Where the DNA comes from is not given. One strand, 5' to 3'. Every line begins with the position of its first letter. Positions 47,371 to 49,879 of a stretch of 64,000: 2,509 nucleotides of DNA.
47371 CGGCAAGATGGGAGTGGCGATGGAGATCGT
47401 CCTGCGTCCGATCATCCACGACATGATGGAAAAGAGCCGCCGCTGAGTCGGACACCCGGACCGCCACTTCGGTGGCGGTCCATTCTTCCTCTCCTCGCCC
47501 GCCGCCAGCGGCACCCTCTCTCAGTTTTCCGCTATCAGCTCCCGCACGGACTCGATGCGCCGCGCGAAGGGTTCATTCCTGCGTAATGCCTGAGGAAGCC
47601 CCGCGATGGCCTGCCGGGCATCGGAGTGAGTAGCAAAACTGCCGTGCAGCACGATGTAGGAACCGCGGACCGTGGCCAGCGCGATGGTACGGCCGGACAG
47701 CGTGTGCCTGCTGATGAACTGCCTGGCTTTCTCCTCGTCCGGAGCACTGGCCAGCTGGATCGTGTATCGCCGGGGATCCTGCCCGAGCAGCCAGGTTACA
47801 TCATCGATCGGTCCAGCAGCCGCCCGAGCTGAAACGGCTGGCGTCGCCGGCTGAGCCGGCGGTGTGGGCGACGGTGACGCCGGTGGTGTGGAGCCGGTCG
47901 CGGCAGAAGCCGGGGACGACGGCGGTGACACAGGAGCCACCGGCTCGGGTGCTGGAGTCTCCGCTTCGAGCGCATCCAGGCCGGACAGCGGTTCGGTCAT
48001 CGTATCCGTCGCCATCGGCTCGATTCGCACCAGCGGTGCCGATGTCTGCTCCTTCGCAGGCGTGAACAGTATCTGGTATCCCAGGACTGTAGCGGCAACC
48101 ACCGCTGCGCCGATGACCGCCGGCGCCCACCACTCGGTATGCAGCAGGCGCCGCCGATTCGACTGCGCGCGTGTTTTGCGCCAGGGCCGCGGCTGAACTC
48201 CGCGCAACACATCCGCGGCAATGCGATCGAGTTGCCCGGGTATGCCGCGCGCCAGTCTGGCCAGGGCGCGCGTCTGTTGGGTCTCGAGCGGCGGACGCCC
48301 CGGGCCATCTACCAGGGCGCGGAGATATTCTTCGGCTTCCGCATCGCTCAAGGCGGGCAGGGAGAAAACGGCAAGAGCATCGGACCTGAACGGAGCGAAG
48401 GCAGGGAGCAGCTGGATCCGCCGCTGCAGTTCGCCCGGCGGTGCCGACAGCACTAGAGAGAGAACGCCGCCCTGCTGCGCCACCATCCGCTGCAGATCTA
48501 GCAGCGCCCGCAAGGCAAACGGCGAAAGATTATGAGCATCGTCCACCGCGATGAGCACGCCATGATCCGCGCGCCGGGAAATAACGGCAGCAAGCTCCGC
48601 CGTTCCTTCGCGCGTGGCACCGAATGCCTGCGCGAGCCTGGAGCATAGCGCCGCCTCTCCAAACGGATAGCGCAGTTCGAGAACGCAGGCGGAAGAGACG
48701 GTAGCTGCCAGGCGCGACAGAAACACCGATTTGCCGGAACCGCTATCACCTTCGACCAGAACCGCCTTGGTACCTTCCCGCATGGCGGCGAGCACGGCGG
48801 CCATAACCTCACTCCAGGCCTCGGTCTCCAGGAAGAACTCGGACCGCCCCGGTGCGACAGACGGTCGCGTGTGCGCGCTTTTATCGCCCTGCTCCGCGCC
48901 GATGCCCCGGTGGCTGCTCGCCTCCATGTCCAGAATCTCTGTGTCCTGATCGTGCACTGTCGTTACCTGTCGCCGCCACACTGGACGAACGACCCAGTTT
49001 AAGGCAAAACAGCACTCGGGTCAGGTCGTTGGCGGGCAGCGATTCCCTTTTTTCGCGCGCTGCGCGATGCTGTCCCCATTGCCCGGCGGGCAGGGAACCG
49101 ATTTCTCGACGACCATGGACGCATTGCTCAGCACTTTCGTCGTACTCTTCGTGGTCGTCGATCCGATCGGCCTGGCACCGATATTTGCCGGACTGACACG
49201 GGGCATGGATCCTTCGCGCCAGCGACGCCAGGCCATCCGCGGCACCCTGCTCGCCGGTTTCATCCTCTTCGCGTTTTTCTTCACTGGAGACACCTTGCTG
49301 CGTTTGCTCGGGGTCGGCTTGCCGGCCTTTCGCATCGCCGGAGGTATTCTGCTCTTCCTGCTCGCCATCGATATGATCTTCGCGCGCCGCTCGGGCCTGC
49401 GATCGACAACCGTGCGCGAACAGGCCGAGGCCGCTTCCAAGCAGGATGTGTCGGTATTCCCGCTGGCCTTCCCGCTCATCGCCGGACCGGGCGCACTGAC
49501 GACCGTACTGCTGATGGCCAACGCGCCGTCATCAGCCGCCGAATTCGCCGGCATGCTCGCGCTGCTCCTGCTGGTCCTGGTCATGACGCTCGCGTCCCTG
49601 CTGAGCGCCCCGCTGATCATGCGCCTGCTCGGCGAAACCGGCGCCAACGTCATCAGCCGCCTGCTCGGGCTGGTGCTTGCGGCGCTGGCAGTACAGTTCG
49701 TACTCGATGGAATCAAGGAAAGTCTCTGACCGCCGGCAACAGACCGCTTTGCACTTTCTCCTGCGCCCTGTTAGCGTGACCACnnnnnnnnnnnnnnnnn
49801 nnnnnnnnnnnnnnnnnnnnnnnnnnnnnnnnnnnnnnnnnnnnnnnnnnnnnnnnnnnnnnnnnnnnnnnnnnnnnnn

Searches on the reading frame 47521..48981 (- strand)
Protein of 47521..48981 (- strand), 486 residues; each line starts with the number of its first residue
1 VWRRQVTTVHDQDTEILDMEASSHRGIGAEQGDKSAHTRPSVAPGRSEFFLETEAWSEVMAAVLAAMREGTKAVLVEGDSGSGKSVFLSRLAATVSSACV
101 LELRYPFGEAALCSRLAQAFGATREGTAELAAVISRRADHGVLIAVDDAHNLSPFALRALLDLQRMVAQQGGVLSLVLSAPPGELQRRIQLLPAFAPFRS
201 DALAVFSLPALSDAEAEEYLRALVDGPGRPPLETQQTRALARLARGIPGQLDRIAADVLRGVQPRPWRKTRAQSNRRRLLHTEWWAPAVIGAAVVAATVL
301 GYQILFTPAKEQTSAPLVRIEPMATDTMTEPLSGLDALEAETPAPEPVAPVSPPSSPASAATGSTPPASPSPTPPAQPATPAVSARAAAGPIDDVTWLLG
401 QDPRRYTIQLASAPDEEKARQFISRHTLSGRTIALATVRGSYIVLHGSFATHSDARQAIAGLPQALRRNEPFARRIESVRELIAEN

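Call 82: search_protein_families(library=pfam, proteins=[window:47521-48981:-], max_evalue=0.0001)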
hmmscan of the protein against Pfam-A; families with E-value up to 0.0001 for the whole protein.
window:47521-48981:- (486 aa): 3 families
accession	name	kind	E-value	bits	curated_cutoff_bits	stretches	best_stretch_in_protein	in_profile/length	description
PF13401.12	AAA_22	-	1.8e-12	48.2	27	1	70-188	4-129/130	AAA domain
PF05036.18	SPOR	-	6.6e-08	33.2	21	1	403-474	2-75/76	SPOR domain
PF13191.12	AAA_16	-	2.8e-05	25.1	32.6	0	61-169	13-161/167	AAA ATPase domain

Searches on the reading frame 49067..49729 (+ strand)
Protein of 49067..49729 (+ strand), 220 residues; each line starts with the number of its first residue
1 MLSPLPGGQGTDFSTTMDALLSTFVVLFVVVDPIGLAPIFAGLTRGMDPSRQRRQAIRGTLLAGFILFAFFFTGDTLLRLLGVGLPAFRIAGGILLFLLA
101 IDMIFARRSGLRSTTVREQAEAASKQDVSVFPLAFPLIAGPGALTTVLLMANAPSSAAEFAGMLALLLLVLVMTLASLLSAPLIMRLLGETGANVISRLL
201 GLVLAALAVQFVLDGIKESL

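Call 82: search_protein_families(library=pfam, proteins=[window:49067-49729:+], max_evalue=0.0001)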
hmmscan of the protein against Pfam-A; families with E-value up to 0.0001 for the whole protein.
window:49067-49729:+ (220 aa): 1 family
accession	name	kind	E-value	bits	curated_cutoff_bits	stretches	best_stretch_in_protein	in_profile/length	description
PF01914.23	MarC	-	1.3e-58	198.3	23.9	1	18-219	2-202/203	MarC family integral membrane protein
